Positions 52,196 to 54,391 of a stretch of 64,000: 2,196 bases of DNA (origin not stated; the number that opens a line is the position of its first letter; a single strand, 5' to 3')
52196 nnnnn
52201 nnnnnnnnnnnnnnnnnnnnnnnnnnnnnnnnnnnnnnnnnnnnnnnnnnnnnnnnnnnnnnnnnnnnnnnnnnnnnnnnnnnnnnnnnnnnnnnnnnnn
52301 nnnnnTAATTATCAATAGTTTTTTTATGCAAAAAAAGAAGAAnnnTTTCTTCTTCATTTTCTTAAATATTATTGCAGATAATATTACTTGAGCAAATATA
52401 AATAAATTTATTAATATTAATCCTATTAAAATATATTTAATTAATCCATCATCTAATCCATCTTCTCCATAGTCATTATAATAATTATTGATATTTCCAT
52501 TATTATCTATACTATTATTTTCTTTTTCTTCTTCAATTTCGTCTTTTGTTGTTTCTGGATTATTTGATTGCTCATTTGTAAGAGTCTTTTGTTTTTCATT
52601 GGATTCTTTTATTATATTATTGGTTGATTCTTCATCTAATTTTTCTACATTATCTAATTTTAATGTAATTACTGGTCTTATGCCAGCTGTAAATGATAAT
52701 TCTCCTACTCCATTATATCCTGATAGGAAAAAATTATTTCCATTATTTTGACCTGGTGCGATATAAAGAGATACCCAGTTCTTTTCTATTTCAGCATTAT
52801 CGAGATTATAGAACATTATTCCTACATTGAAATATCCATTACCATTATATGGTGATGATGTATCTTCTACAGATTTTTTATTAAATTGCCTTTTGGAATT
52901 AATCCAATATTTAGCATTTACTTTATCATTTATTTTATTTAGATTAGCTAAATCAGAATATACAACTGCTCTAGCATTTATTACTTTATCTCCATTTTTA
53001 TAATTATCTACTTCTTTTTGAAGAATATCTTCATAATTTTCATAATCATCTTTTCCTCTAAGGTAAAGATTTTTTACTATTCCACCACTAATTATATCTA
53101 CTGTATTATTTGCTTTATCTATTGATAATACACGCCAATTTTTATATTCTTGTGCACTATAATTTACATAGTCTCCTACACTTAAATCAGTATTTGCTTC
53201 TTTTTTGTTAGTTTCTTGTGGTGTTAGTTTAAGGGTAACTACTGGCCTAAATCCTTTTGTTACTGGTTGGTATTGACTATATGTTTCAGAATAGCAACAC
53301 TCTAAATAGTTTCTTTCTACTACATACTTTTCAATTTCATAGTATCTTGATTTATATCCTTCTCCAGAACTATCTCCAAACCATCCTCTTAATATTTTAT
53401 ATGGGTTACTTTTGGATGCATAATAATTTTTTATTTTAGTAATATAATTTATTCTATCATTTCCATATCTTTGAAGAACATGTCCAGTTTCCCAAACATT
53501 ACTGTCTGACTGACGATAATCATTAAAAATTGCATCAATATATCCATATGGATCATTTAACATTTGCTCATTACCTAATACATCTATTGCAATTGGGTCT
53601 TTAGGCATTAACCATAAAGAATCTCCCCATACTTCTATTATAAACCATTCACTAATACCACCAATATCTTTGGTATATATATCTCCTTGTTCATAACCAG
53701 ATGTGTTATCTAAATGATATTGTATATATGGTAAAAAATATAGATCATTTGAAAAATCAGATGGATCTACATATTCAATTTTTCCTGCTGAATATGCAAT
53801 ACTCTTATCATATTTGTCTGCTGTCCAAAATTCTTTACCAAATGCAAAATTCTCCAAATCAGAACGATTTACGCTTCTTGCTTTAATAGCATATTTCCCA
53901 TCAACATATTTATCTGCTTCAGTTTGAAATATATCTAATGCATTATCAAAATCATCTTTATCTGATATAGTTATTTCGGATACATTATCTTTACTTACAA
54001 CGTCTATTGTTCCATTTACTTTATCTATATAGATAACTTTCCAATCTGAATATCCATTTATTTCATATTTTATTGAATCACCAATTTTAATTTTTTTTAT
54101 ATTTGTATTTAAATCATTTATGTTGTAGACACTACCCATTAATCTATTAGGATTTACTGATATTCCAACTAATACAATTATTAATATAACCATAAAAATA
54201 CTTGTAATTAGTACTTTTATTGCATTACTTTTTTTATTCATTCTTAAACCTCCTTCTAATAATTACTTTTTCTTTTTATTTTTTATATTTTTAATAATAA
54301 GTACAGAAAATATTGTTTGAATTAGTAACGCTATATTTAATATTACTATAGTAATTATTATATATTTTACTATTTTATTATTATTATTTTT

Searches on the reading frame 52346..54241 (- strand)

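Call 8: search_protein_families(library=pfam, proteins=[window:52346-54241:-], max_evalue=0.01)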
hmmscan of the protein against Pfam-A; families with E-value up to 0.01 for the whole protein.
window:52346-54241:- (632 aa): 1 family
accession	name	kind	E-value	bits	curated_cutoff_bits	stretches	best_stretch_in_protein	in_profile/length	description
PF10077.14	DUF2314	-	0.0014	19.2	22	0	27-102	60-130/134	Uncharacterized protein conserved in bacteria (DUF2314)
